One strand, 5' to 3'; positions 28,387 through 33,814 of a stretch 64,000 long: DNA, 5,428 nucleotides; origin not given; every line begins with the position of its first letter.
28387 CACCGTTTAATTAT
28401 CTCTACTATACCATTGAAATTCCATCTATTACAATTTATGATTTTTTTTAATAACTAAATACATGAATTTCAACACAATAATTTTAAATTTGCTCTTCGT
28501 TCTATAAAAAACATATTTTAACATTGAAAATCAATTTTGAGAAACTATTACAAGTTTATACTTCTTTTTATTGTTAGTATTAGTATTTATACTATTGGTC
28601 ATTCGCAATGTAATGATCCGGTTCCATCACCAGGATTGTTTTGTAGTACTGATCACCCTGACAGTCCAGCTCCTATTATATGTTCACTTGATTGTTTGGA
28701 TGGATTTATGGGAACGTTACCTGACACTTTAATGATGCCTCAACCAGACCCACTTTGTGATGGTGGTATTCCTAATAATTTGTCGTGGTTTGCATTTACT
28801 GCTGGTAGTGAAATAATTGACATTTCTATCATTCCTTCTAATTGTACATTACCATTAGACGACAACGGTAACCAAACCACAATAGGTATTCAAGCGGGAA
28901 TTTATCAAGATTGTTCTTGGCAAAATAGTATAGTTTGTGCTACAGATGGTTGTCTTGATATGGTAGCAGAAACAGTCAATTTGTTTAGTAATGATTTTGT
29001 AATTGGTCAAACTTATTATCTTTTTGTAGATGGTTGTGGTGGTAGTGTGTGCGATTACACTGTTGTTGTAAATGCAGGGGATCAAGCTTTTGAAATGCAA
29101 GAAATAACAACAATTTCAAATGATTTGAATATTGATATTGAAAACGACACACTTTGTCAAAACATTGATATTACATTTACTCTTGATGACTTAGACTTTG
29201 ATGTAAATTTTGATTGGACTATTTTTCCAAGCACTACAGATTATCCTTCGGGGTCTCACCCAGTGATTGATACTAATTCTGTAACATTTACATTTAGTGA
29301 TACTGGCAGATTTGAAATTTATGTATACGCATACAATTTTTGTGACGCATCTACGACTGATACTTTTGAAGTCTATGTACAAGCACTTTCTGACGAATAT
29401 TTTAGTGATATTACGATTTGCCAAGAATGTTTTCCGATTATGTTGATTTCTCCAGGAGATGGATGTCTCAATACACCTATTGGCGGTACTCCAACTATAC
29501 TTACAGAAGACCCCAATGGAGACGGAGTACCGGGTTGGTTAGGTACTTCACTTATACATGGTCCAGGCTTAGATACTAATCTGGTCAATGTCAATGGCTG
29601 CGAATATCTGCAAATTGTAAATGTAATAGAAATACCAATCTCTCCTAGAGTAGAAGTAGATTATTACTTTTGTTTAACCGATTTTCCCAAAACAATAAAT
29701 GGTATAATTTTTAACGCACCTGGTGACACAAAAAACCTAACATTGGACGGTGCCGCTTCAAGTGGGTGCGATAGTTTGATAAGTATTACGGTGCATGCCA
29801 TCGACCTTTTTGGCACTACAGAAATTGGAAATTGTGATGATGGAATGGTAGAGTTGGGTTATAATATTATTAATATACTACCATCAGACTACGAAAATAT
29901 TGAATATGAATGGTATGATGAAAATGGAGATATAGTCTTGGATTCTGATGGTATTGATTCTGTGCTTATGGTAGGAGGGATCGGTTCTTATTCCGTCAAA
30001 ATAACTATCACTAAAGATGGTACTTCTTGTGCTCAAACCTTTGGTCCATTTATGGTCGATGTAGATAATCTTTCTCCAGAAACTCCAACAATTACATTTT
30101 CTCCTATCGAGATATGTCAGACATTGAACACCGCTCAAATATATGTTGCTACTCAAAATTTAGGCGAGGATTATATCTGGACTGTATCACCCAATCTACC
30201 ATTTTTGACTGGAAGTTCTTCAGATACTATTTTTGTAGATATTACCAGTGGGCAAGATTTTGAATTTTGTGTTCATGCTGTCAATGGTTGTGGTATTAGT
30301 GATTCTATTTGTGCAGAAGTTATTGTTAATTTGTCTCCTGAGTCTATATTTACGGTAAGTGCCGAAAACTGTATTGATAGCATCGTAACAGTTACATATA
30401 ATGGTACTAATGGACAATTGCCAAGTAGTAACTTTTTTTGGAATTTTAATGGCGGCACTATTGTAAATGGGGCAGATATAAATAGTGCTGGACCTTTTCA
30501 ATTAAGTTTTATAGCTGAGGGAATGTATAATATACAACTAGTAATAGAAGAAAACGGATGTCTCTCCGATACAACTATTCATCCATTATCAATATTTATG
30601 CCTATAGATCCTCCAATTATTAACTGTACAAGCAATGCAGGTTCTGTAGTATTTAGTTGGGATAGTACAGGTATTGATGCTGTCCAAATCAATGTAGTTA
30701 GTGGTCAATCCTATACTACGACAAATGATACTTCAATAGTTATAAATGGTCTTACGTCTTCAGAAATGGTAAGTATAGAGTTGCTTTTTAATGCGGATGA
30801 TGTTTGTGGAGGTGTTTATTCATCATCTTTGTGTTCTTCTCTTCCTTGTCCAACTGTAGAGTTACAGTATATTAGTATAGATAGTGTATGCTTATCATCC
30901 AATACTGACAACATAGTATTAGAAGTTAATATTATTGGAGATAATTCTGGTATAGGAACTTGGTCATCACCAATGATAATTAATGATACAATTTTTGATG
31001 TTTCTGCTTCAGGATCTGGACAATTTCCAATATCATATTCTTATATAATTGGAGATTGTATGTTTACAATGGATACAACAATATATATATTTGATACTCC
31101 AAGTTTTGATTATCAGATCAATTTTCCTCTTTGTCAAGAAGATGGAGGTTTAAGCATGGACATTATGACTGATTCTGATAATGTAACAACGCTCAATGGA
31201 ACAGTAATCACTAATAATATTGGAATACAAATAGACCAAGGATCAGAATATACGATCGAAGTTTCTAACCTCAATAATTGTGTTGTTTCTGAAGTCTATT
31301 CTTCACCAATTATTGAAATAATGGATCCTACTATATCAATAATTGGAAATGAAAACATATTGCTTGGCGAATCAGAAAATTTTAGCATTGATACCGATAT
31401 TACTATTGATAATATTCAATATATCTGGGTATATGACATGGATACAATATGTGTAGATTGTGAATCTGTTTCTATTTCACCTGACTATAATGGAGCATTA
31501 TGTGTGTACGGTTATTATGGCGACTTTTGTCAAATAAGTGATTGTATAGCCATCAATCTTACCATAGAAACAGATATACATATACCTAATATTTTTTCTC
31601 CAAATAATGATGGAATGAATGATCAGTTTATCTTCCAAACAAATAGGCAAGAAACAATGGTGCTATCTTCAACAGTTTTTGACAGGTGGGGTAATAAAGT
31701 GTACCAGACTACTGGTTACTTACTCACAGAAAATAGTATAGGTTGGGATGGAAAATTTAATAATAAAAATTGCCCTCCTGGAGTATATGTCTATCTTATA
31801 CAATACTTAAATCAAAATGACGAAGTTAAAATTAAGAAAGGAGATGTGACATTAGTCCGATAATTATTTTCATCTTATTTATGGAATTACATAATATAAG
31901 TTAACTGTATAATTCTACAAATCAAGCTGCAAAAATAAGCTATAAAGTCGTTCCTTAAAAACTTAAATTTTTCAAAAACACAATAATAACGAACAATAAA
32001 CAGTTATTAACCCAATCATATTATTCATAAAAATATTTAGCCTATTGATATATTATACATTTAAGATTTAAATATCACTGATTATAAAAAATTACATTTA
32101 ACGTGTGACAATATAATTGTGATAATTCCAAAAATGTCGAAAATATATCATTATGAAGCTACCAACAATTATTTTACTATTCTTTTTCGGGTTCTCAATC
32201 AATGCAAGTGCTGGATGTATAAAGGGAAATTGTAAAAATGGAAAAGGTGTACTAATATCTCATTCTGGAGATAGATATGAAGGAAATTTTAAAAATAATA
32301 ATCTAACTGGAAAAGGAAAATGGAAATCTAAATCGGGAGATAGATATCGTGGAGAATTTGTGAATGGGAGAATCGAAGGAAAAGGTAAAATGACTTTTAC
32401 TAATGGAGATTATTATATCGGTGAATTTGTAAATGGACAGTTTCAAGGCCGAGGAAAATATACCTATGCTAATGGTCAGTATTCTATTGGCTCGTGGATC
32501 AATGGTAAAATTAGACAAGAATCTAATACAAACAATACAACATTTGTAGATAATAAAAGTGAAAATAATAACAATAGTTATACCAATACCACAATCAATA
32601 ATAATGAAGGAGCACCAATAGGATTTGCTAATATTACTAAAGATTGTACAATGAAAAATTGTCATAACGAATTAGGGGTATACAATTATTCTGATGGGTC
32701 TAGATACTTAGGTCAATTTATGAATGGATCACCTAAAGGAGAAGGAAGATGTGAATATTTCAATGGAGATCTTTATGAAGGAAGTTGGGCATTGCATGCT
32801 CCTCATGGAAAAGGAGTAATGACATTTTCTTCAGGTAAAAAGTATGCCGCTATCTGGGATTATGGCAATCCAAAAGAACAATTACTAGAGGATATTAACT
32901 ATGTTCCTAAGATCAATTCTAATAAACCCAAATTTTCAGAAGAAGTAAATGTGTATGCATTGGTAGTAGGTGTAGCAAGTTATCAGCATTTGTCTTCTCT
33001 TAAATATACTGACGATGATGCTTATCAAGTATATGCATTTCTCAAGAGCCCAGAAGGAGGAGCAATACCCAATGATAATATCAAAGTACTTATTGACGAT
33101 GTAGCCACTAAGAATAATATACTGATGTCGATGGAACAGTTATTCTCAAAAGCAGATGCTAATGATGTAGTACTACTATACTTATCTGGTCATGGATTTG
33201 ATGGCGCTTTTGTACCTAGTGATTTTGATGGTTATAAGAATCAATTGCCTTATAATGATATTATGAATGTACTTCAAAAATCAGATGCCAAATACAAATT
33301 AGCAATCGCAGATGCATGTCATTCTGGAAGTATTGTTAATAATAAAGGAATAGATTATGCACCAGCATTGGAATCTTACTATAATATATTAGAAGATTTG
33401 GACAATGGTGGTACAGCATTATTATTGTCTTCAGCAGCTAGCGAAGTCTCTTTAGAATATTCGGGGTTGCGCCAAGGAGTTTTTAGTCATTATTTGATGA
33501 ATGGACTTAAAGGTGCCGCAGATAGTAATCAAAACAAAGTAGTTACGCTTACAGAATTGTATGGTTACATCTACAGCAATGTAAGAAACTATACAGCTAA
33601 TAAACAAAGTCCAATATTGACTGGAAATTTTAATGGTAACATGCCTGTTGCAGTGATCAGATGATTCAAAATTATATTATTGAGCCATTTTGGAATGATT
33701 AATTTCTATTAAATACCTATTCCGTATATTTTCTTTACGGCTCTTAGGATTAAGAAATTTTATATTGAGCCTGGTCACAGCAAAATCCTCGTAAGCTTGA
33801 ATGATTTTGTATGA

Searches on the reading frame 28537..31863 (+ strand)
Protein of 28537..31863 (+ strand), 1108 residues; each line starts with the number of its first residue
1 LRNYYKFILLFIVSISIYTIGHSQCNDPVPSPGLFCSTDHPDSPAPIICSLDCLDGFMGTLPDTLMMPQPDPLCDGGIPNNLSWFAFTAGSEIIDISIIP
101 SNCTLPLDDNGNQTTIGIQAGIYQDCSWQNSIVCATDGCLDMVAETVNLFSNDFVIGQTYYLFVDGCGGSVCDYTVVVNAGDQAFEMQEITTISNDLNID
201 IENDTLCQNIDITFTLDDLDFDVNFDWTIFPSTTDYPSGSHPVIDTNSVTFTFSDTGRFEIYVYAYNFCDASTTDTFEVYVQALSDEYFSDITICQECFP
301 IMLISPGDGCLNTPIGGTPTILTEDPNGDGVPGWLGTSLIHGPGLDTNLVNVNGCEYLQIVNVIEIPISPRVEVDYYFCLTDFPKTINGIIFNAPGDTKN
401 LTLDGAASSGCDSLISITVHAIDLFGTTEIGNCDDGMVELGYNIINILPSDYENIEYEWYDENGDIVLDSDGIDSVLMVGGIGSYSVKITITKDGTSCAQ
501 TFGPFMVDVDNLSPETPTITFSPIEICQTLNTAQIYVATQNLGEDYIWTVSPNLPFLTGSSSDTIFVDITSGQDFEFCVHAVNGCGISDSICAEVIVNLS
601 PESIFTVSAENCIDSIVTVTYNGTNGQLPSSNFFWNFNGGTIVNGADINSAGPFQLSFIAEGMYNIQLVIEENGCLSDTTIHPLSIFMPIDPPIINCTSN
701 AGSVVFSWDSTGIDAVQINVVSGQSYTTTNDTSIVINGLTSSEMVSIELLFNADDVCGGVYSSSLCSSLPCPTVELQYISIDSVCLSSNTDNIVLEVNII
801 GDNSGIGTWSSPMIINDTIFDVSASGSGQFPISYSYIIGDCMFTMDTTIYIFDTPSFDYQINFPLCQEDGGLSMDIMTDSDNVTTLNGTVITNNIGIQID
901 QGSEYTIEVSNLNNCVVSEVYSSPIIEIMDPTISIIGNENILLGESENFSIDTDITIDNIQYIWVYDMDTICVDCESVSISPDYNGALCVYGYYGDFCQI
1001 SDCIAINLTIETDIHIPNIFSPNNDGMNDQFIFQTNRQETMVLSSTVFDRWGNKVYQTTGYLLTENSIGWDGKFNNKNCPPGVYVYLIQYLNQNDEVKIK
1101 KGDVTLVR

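Call 58: search_protein_families(library=pfam, proteins=[window:28537-31863:+], max_evalue=0.01)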
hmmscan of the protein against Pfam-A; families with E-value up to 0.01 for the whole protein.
window:28537-31863:+ (1108 aa): 3 families
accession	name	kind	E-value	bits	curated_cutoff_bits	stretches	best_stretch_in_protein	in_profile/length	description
PF13585.12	CHU_C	-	4e-17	62.5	27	1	1014-1104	1-84/86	CHU_C Type IX secretion signal domain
PF19408.5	PKD_6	-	1.1e-10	42.1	25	1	514-590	2-77/82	PKD-like domain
PF00801.26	PKD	-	7.6e-05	23.1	23.5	0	208-275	13-75/80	PKD domain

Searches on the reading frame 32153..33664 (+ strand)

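Call 58: search_protein_families(library=pfam, proteins=[window:32153-33664:+], max_evalue=0.01)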
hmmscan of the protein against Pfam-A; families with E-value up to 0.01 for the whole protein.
window:32153-33664:+ (503 aa): 3 families
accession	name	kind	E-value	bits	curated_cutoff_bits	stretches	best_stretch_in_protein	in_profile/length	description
PF02493.26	MORN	-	1.6e-26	91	22.5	3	88-109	1-22/23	MORN repeat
PF00656.27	Peptidase_C14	-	2.6e-17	63.7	21.4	1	268-490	3-224/233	Caspase domain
PF01650.23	Peptidase_C13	-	1.6e-05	25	22.8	1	333-397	104-168/258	Peptidase C13 family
